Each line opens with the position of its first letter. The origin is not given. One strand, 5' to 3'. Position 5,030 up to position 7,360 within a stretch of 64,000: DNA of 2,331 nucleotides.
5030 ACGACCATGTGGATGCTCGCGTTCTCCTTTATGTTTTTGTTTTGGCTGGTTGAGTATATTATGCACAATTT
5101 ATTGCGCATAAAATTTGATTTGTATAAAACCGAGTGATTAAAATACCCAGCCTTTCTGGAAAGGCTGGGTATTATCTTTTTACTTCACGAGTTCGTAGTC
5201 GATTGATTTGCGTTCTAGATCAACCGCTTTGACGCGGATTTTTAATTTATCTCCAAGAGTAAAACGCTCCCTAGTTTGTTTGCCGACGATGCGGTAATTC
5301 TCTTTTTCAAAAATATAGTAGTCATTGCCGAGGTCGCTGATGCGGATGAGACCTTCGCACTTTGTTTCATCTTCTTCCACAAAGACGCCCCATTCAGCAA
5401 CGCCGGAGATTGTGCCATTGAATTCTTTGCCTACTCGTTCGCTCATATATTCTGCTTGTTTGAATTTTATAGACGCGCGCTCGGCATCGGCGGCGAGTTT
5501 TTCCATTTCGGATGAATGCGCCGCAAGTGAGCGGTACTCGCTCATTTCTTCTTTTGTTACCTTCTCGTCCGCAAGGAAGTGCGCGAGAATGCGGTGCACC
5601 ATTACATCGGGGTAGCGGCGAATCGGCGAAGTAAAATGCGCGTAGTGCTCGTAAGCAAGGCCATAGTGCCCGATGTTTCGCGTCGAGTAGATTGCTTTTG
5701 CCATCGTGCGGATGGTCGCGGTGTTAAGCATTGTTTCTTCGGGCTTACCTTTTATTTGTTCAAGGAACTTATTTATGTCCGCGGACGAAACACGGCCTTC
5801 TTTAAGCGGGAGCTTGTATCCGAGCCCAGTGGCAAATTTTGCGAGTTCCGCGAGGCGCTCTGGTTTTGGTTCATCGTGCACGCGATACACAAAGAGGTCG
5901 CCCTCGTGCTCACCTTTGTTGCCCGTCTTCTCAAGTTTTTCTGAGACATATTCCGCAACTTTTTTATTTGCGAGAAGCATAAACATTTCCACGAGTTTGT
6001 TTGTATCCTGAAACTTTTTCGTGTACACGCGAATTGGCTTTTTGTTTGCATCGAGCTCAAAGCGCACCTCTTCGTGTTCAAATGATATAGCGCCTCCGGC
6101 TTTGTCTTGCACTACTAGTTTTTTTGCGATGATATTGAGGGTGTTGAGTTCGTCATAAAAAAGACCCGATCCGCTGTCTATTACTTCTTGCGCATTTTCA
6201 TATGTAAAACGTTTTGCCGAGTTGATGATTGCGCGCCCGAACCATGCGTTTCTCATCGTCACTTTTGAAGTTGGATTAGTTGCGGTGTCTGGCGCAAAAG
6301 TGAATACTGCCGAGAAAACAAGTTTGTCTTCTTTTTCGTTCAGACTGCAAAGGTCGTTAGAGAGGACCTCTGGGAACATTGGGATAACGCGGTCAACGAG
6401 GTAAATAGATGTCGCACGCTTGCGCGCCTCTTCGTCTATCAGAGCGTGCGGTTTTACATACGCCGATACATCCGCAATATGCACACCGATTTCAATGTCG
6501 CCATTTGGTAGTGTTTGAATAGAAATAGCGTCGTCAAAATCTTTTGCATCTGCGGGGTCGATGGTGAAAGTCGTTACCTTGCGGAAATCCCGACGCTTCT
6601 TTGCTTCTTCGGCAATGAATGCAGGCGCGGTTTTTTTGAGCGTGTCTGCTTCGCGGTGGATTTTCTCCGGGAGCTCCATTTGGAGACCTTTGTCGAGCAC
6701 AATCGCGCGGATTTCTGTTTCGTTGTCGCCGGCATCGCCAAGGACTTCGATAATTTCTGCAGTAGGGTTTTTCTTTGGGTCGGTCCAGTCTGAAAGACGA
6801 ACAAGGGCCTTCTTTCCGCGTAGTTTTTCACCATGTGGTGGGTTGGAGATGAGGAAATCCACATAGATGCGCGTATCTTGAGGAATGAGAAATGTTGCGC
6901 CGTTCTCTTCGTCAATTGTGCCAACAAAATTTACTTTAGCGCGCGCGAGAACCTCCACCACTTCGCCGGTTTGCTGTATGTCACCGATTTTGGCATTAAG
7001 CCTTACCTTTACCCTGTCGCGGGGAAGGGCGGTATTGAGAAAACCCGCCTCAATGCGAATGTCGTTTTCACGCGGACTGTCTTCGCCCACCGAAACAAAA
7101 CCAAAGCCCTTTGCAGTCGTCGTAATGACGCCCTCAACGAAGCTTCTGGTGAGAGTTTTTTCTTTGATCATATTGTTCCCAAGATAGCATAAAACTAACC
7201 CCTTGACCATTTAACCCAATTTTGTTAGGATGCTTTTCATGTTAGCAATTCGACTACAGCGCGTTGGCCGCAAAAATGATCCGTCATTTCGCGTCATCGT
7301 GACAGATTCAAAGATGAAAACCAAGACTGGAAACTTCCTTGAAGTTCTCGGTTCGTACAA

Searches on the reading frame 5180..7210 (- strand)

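Call 59: search_protein_families(library=pfam, proteins=[window:5180-7210:-], max_evalue=0.0001)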
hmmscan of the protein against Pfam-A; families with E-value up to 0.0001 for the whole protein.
window:5180-7210:- (676 aa): 5 families
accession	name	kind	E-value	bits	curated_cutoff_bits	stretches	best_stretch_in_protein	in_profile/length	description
PF00773.25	RNB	-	1.4e-101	340.5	29.3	1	206-547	1-325/326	RNB domain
PF17876.7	CSD2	-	5.7e-17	62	26.2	1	107-181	1-74/74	Cold shock domain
PF17849.7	OB_Dis3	-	1.6e-08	35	22.8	1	128-173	30-75/77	Dis3-like cold-shock domain 2 (CSD2)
PF08206.17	OB_RNB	-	6.8e-08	32.5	24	1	27-87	1-58/58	Ribonuclease B OB domain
PF00575.29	S1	-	1.7e-06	28.7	22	1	592-671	3-70/74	S1 RNA binding domain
